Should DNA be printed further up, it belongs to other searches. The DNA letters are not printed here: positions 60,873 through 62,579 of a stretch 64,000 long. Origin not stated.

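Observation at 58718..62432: Terminator-bounded, translationally coupled AAA_5 ATPase, LRR protein and VWA/pseudo-zincin module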

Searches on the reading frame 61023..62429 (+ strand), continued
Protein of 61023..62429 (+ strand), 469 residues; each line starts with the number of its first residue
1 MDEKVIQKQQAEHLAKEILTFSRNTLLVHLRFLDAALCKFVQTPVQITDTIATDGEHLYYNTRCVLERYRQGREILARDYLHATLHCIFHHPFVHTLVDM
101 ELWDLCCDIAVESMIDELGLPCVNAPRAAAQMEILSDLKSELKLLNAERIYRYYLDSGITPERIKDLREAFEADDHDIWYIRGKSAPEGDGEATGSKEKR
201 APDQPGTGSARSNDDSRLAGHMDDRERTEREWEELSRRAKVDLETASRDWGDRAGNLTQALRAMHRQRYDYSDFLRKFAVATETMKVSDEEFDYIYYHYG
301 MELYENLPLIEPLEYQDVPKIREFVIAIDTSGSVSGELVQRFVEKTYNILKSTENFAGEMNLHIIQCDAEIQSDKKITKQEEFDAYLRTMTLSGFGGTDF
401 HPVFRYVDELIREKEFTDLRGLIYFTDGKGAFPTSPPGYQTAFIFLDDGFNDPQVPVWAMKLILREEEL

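Call 18: find_related_loci(query=A1, collection=genome_contigs, flank=7000)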
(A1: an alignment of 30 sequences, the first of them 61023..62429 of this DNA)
Query A1 (469 aa) in genome_contigs; peptide patterns used: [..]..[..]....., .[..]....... (x = any residue, [..] = any of these).
599 stretches matched a pattern (row limit reached: there are more); 591 encode a relative of the query (tblastn E <= 1e-3); the best 80 are kept; 80 distinct loci.
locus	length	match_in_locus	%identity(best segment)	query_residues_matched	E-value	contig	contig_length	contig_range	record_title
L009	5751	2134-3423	55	5-469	1e-166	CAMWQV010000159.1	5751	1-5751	MAG TPA_asm: uncultured Clostridia bacterium isolate SRR14411283_bin.13_metawrap_v1.3_MAG genome assembly, contig: NODE.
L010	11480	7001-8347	55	10-469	2e-163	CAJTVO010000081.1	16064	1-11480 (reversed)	MAG TPA_asm: uncultured Oscillospiraceae bacterium isolate MGBC109106 genome assembly, contig: MGBC109106.81, whole geno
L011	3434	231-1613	52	9-469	2e-170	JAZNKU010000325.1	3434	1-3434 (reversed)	MAG: Eubacteriales bacterium isolate T1900044673_TS20190139.MAGScoT_cleanbin_000051 SGB_1607_k141_555558, whole genome s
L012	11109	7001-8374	52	3-469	2e-162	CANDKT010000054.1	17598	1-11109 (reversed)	MAG TPA_asm: uncultured Firmicutes bacterium isolate ERR6760081_bin.78_metawrap_v1.3_MAG genome assembly, contig: ERZ128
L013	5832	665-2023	52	10-469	1e-163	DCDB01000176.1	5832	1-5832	MAG TPA_asm: Lachnospiraceae bacterium UBA1066 UBA1066_contig_8490, whole genome shotgun sequence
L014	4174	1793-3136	52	10-469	3e-163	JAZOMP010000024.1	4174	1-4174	MAG: Acutalibacteraceae bacterium isolate T1900045646_YK20190340.MAGScoT_cleanbin_000036 SGB_8170_k141_2341687, whole ge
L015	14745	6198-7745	47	7-469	2e-158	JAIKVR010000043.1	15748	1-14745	MAG: Eubacteriales bacterium isolate RUI407 k141_15596188_flag=0_multi=89.2805_len=15748, whole genome shotgun sequence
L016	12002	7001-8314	54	10-469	1e-158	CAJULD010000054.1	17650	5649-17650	MAG TPA_asm: uncultured Oscillospiraceae bacterium isolate MGBC153020 genome assembly, contig: MGBC153020.54, whole geno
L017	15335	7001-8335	51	7-469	2e-158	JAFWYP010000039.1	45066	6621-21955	MAG: Clostridia bacterium isolate RGIG6189 Sheep_Rectum-1__c673377, whole genome shotgun sequence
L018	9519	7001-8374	54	7-469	9e-158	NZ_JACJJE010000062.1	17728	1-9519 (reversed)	Pseudoflavonifractor capillosus strain An827 An827_NODE_62_length_17728_cov_71.5939, whole genome shotgun sequence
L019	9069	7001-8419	50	1-469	2e-157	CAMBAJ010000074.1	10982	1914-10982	MAG: uncultured Clostridia bacterium isolate SRR17382098_bin.38_metaWRAP_v1.3_MAG genome assembly, contig: ERZ10544617.3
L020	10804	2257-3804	46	7-469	3e-157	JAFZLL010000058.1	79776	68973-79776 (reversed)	MAG: Eubacteriaceae bacterium isolate RGIG7874 Water_buffalos_Reticulum-4__c850550, whole genome shotgun sequence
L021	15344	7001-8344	52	1-469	5e-157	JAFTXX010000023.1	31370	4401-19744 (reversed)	MAG: Clostridia bacterium isolate RGIG4250 Roe_deer_Colon-5__c533, whole genome shotgun sequence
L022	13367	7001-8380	53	1-469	1e-156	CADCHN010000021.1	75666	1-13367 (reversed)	MAG: Ruminococcaceae bacterium isolate RUG14654 genome assembly, contig: RUG14654_asm_21, whole genome shotgun sequence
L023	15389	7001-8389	50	6-469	6e-157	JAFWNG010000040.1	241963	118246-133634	MAG: Solobacterium sp. isolate RGIG5894 Sheep_Jejunum-5__c166589, whole genome shotgun sequence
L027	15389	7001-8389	50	14-469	8e-156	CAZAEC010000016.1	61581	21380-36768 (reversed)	MAG TPA_asm: uncultured Clostridium sp. isolate SRP350583_co2_79 genome assembly, contig: NODE_550_length_61581_cov_173.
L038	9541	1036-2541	46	9-469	2e-151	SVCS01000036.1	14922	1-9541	MAG: Clostridiales bacterium isolate SIG260 NODE_2950_length_14922_cov_8.834961, whole genome shotgun sequence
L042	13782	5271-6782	47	7-469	2e-151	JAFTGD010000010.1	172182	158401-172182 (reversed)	MAG: Oscillospiraceae bacterium isolate RGIG3788 Roe_deer_Abomasum-5__c370, whole genome shotgun sequence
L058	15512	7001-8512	45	9-469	5e-147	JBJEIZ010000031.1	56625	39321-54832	MAG: Brotaphodocola sp. isolate PUUB56_bin.019 NODE_254_length_56625_cov_20.438536, whole genome shotgun sequence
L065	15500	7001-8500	46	11-469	1e-145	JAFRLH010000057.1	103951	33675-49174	MAG: Lachnospiraceae bacterium isolate RGIG2573 Goat_Jejunum.Co__c590381, whole genome shotgun sequence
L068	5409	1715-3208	46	10-469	1e-145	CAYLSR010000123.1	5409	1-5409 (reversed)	MAG TPA_asm: uncultured Mogibacterium sp. isolate SRP278969_co2_128 genome assembly, contig: NODE_23118_length_5409_cov_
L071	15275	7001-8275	50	10-469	1e-143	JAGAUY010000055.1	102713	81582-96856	MAG: Oscillospiraceae bacterium isolate RGIG8797 Water_deer_Colon.Co__c651778, whole genome shotgun sequence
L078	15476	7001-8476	46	3-469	3e-140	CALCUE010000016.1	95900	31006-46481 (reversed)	MAG TPA_asm: uncultured Clostridia bacterium isolate SRR6425796_bin.6_CONCOCT_v1.1_MAG genome assembly, contig: ERZ17675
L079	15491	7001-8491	44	7-464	2e-140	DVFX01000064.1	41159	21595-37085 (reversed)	MAG TPA_asm: Candidatus Scatomorpha gallistercoris isolate ChiHjej12B11-5383 ChiHjej12B11M5__C203764_L41159_SRR6323174,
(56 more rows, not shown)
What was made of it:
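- At least 591 stretches in species-representative genomes encode a relative (call 18).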

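Call 26: search_dna_similar(query=window:61023-62429:+, collection=phages, mode=protein, max_rows=25)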
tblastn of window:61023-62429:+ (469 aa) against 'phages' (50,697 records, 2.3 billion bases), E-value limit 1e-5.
Records with a match: 17; places in all: 17; records where one place covers at least 80% of the query: 5.
Best place of each record, by identity: <60% 17.
By first word of the organism name: Bacteriophage 9; Bacillus 2; Planktothrix 2; Moorella 1; uncultured 1; Thermus 1; Synechococcus 1.
By host as written in the record: - 11; Bacillus megaterium str. ATCC 43725 2; Moorella thermoacetica DSM 103132 1; Thermus thermophilus HB27 1; Synechococcus sp. 1; Planktothricoides raciborskii 1.
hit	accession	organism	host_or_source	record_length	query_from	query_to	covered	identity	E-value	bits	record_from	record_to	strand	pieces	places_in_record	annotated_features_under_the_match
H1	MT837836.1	Bacteriophage sp.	human fecal samples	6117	1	469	100%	39.4%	2e-105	350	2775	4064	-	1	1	record has no annotation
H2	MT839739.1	Bacteriophage sp.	human fecal samples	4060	9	469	98%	39.1%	4e-103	340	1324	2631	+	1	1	record has no annotation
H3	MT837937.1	Bacteriophage sp.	human fecal samples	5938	14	469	97%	38.6%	3e-94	317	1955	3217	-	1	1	record has no annotation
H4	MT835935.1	Bacteriophage sp.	human fecal samples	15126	8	467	98%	36.2%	3e-81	280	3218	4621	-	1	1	record has no annotation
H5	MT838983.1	Bacteriophage sp.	human fecal samples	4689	113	469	76%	45.7%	3e-99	331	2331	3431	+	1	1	record has no annotation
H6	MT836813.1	Bacteriophage sp.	human fecal samples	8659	10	463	97%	34.5%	1e-70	249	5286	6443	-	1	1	record has no annotation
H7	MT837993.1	Bacteriophage sp.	human fecal samples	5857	239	464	48%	50.0%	5e-69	244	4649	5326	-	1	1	record has no annotation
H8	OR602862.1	Moorella phage MTATph1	Moorella thermoacetica DSM 103132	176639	99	433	71%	22.2%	4e-7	59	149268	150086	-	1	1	HNH endonuclease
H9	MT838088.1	Bacteriophage sp.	human fecal samples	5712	14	188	37%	34.9%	8e-22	104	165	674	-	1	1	record has no annotation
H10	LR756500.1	uncultured phage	metagenomic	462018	310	455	31%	31.3%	2e-9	66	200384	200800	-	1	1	record has no annotation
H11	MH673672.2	Thermus phage phiFa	Thermus thermophilus HB27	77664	323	456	29%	32.8%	4e-13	78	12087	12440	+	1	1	hypothetical protein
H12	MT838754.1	Bacteriophage sp.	human fecal samples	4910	381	466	18%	47.7%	4e-16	87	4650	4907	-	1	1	record has no annotation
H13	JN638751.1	Bacillus phage G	Bacillus megaterium str. ATCC 43725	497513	316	439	26%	29.8%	4e-8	62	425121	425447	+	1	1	576: gp576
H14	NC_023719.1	Bacillus phage G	Bacillus megaterium str. ATCC 43725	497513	316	439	26%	29.8%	4e-8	62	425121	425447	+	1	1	576: HNH endonuclease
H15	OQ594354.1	Synechococcus phage MinM2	Synechococcus sp.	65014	320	433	24%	30.7%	4e-8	62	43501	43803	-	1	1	VWA-like domain-containing protein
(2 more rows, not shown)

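Call 27: search_dna_similar(query=window:61023-62429:+, collection=plasmids, mode=protein, max_rows=25)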
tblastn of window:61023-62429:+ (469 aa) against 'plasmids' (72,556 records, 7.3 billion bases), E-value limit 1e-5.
Records with a match: 12; places in all: 12; records where one place covers at least 80% of the query: 12.
Best place of each record, by identity: <60% 12.
By first word of the organism name: Burkholderia 7; Synechocystis 4; Simplicispira 1.
By predicted mobility (MOB-suite, as given by PLSDB): conjugative 8; non-mobilizable 4.
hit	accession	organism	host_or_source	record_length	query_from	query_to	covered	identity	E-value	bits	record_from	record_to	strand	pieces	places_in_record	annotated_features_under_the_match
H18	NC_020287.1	Synechocystis sp. PCC 6803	-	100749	15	456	94%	24.0%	6e-7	60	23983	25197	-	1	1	VWA-like domain-containing protein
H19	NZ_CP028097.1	Synechocystis sp. IPPAS B-1465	axenic culture,Synechocystis sp. GT-L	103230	15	456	94%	24.0%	6e-7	60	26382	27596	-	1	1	VWA-like domain-containing protein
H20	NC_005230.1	Synechocystis sp. PCC 6803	-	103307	15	456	94%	24.0%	6e-7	60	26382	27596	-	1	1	VWA-like domain-containing protein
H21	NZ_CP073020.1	Synechocystis sp. PCC 6803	cell culture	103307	15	456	94%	24.0%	6e-7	60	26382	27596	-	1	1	VWA-like domain-containing protein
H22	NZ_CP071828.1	Burkholderia anthina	pure culture,RoundUp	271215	23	439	89%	23.6%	9e-8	62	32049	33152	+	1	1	VWA-like domain-containing protein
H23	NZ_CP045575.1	Burkholderia gladioli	Oryza sativa,Cell culture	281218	50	439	83%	24.9%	6e-8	63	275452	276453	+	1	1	VWA-like domain-containing protein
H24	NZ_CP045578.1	Burkholderia gladioli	Oryza sativa,Cell culture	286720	50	439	83%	24.9%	6e-8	63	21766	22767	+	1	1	VWA-like domain-containing protein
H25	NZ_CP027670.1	Simplicispira suum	cell culture,Dust collector of pigpen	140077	48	439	84%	24.7%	6e-15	86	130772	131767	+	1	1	VWA-like domain-containing protein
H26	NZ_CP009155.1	Burkholderia pseudomallei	environmental sample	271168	50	439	83%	24.4%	8e-8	62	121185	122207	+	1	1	VWA-like domain-containing protein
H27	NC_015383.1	Burkholderia gladioli BSR3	-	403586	50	439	83%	24.1%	4e-8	64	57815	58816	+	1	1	VWA-like domain-containing protein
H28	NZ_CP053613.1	Burkholderia sp. MBR-1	-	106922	50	439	83%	23.4%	4e-8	64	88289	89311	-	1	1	VWA-like domain-containing protein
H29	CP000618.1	Burkholderia vietnamiensis G4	-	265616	50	439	83%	23.4%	4e-8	64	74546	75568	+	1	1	conserved hypothetical protein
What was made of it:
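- The closest matches among isolate phages and plasmids are 22-33% identical (calls 26, 27).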

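Call 28: get_annotated_region(hit=H20, flank=5000)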
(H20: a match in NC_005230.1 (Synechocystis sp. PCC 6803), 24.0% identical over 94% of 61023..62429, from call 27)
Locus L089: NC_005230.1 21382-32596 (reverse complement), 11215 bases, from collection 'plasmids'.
description: Synechocystis sp. PCC 6803 plasmid pSYSA, complete sequence
organism: Synechocystis sp. PCC 6803 (NCBI taxid 1148)
taxonomy: Bacteria; Cyanobacteriota; Cyanophyceae; Synechococcales; Merismopediaceae; Synechocystis; Synechocystis sp. PCC 6803
host: -; source: -; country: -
typing (MOB-suite, as given by PLSDB): non-mobilizable
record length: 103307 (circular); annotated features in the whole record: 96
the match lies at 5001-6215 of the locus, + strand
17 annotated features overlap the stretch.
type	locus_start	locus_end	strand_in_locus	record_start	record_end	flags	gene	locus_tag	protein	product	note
CDS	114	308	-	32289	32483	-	-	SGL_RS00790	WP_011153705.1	hypothetical protein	-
CDS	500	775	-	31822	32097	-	-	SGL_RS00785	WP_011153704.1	hypothetical protein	-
CDS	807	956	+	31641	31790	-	-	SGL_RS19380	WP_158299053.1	hypothetical protein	-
CDS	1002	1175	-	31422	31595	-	-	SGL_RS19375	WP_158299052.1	hypothetical protein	-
CDS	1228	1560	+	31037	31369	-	-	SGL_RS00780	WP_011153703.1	DUF433 domain-containing protein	-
CDS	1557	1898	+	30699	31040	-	-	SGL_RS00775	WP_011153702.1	DUF5615 family PIN-like protein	-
CDS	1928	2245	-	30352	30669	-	-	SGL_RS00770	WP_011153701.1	HepT-like ribonuclease domain-containing protein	-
CDS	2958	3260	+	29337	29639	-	-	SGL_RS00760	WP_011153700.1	DUF1778 domain-containing protein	-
CDS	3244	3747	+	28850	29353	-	-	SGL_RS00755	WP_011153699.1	GNAT family N-acetyltransferase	-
CDS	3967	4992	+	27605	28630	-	-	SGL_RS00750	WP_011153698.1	MoxR family ATPase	-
CDS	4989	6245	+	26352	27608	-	-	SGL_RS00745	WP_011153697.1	VWA-like domain-containing protein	-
CDS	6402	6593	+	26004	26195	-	-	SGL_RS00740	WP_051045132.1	hypothetical protein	-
CDS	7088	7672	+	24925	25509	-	-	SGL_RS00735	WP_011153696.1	hypothetical protein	-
CDS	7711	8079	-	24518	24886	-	-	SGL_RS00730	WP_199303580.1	hypothetical protein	-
CDS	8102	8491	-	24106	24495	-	-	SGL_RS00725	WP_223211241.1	hypothetical protein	-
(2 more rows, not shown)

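Call 29: get_annotated_region(hit=H25, flank=5000)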
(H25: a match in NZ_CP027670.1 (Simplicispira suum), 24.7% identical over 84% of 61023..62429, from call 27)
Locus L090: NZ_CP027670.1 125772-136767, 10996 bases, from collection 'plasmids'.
description: Simplicispira suum strain SC1-8 plasmid unnamed1, complete sequence
organism: Simplicispira suum (NCBI taxid 2109915)
taxonomy: Bacteria; Pseudomonadota; Betaproteobacteria; Burkholderiales; Comamonadaceae; Simplicispira; Simplicispira suum
host: -; source: cell culture,Dust collector of pigpen; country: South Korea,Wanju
typing (MOB-suite, as given by PLSDB): conjugative; replicon rep_cluster_652; relaxase MOBH,MOBP; mating-pair formation MPF_F
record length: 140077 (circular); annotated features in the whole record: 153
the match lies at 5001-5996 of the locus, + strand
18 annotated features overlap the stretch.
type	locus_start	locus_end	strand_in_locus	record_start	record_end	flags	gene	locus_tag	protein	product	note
CDS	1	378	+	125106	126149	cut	-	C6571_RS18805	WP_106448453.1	ATP-binding protein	-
CDS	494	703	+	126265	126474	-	-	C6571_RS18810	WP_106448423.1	hypothetical protein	-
CDS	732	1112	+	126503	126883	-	-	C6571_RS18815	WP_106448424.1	toxin of addiction system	-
CDS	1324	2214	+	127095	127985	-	-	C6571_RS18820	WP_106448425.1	hypothetical protein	-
CDS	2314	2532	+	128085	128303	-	-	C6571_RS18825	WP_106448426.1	hypothetical protein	-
CDS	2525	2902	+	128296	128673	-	-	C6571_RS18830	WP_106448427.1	hypothetical protein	-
CDS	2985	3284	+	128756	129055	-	-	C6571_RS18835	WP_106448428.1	hypothetical protein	-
CDS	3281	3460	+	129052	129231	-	-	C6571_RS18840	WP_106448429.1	hypothetical protein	-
CDS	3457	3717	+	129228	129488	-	-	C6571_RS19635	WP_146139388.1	hypothetical protein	-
CDS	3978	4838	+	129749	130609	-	-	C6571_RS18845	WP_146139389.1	hypothetical protein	-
CDS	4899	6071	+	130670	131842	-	-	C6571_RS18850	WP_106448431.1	VWA-like domain-containing protein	-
CDS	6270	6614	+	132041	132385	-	-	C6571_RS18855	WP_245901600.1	hypothetical protein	-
CDS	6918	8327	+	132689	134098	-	-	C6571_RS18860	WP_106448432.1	DNA cytosine methyltransferase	-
CDS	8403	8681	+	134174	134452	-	-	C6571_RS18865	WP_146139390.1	hypothetical protein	-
CDS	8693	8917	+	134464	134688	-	-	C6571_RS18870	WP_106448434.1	hypothetical protein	-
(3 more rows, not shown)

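Call 30: get_annotated_region(hit=H11, flank=4000)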
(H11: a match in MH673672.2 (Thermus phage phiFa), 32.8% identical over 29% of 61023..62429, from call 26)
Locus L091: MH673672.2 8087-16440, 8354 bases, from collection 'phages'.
description: Thermus phage phiFa, complete genome.
organism: Thermus phage phiFa (NCBI taxid 1400796)
taxonomy: Viruses; Duplodnaviria; Heunggongvirae; Uroviricota; Caudoviricetes
host: Thermus thermophilus HB27; source: hot spring water; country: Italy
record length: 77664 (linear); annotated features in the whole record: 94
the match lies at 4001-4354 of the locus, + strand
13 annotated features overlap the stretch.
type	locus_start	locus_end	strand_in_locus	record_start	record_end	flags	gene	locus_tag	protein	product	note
CDS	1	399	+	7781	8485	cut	-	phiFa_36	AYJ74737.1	hypothetical protein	-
CDS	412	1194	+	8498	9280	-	-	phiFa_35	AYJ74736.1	hypothetical protein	-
CDS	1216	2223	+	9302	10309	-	-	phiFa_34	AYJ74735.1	AAA+ superfamily ATPase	-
CDS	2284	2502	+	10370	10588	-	-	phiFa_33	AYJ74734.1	hypothetical protein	-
CDS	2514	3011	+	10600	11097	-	-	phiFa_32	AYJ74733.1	ribonuclease H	-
CDS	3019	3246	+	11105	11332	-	-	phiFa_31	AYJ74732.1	hypothetical protein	-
CDS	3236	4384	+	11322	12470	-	-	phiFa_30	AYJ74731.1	hypothetical protein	-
CDS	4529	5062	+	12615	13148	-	-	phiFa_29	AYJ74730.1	hypothetical protein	-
CDS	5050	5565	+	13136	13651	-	-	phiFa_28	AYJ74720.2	hypothetical protein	-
CDS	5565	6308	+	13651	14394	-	-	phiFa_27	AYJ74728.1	hypothetical protein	-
CDS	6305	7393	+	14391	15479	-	-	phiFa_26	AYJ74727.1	hypothetical protein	-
CDS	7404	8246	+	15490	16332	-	-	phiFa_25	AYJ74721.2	hypothetical protein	-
CDS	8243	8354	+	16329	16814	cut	-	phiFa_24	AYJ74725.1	hypothetical protein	-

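Call 41: search_protein_families(library=pfam, proteins=[L007:9503-11656:+, L007:4324-7932:+], max_evalue=0.01)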
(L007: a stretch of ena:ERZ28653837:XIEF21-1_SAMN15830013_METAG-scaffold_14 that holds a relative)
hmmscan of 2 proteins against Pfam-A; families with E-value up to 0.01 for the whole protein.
L007:9503-11656:+ (718 aa): 7 families
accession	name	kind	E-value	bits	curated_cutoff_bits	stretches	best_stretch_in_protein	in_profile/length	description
PF13306.12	LRR_5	-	2.7e-177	580.5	27.7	5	498-625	2-126/127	BspA type Leucine rich repeat region (6 copies)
PF13855.12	LRR_8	-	3.7e-32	110.3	27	0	634-676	13-56/61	Leucine rich repeat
PF00533.33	BRCT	-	1.7e-08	35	21.3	1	316-383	8-73/78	BRCA1 C Terminus (BRCT) domain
PF12541.14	DUF3737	-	1.1e-06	28.5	23.9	0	512-581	137-197/275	Protein of unknown function (DUF3737)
PF23454.1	Zn_ribbon_Brz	-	0.00026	22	27.9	0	129-143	10-24/58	Transcriptional regulator Brz zinc beta ribbon domain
PF12738.14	PTCB-BRCT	-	0.0013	19.1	22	1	329-380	11-60/63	twin BRCT domain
PF23952.1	LRR_EndoS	-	0.0024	18.5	27.9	0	486-539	37-90/116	Endo-beta-N-acetylglucosaminidase EndoS LRR domain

L007:4324-7932:+ (1203 aa): 1 family
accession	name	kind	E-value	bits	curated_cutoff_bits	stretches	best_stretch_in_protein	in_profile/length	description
PF00533.33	BRCT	-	0.0014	19.3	21.3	1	493-540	5-51/78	BRCA1 C Terminus (BRCT) domain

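Call 54: find_encoding_contigs(protein=P0075, flank=8000, max_places=2)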
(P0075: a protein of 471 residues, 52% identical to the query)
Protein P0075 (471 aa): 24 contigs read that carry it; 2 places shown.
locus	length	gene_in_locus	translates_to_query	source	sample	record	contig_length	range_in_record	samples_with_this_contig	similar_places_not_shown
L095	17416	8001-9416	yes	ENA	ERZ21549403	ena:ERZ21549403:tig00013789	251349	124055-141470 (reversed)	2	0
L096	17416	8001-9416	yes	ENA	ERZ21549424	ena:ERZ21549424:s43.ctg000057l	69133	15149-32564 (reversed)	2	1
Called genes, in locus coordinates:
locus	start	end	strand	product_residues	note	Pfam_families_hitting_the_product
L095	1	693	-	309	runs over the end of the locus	PF01261:AP_endonuc_2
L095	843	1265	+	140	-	-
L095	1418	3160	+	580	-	PF00224:PK, PF02887:PK_C, PF00391:PEP-utilizers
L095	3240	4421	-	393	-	PF13439:Glyco_transf_4, PF13579:Glyco_trans_4_4, PF00534:Glycos_transf_1, PF13692:Glyco_trans_1_4, PF13524:Glyco_trans_1_2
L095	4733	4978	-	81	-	PF01252:Peptidase_A8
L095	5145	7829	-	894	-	PF00009:GTP_EFTU, PF22042:EF-G_D2 (weak), PF14492:EFG_III, PF03764:EFG_IV, PF00679:EFG_C, PF05991:NYN_YacP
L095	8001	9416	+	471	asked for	PF13203:DUF2201_N, PF09967:DUF2201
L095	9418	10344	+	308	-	-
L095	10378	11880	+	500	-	PF20030:bpMoxR (weak), PF13401:AAA_22 (weak), PF00004:AAA, PF07728:AAA_5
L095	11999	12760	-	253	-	-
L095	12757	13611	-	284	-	PF00005:ABC_tran, PF13304:AAA_21 (faint)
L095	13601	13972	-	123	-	PF00392:GntR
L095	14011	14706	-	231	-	-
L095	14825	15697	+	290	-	PF08543:Phos_pyr_kin, PF00294:PfkB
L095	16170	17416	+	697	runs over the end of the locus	PF00144:Beta-lactamase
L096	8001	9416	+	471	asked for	PF13203:DUF2201_N, PF09967:DUF2201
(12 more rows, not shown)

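Call 55: find_encoding_contigs(protein=P0042, flank=8000, max_places=2)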
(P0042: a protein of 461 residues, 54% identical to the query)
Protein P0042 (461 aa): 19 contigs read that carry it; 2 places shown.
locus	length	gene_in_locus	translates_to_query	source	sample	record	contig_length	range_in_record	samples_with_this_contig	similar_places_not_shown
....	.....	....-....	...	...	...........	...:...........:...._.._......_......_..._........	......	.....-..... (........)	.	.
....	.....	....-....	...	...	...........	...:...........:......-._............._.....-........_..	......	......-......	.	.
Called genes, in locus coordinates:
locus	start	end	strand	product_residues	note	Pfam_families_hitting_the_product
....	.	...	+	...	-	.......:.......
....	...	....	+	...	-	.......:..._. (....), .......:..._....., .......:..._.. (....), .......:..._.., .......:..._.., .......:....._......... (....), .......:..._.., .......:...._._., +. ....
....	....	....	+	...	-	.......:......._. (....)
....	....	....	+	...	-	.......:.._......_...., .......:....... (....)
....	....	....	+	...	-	-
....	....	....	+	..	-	-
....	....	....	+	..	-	-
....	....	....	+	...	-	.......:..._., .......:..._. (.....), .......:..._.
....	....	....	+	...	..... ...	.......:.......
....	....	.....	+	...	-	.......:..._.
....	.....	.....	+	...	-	-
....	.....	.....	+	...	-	-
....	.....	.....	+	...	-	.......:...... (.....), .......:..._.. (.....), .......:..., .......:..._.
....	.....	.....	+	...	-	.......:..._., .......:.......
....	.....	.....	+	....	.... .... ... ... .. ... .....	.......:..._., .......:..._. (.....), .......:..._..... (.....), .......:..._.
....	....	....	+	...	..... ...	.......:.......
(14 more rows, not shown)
